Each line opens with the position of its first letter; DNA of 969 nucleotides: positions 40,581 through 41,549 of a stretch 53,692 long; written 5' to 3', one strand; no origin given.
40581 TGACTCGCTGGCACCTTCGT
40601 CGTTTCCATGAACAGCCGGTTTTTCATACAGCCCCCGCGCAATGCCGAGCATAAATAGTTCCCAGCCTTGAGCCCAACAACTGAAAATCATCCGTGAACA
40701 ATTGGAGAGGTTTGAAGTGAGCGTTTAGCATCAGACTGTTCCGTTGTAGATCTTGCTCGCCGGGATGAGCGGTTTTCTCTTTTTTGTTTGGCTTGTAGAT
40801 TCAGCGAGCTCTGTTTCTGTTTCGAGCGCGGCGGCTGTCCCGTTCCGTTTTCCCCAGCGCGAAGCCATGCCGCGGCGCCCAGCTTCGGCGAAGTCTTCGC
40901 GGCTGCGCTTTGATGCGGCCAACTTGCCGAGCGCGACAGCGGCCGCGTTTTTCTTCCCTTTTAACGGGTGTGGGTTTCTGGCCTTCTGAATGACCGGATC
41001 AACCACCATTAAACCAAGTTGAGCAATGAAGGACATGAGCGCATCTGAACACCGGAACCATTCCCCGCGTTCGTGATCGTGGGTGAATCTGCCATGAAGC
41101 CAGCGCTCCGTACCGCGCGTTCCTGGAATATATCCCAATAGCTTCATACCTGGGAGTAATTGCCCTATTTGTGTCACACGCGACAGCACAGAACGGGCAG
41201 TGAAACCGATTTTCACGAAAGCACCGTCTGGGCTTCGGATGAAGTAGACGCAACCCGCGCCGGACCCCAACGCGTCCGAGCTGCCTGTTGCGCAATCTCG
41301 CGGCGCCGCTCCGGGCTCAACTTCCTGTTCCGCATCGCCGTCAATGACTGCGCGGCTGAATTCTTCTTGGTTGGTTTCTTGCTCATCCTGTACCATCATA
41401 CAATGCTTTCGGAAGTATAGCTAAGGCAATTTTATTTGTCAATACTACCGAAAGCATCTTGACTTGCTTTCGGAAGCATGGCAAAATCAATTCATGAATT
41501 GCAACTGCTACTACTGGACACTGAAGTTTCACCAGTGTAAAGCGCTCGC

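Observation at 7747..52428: Core motif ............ occurs about 18 times, is read in different frames, and is always co-oriented with transcription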

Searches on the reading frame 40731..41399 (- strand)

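Call 71: search_protein_families(library=phrogs, proteins=[window:40731-41399:-], max_evalue=0.01)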
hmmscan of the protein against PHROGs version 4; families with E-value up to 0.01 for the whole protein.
window:40731-41399:- (222 aa): 4 families
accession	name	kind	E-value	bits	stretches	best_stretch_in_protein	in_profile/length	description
phrog_8130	-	unknown function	3.3e-13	50.5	1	47-129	178-263/434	-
phrog_4284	-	unknown function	1.5e-09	38.8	1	49-120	85-156/171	-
phrog_8604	-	unknown function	2.7e-07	31.4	1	50-128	126-197/200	-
phrog_17889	-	DNA, RNA and nucleotide metabolism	0.00011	22.7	1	43-127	56-144/157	endonuclease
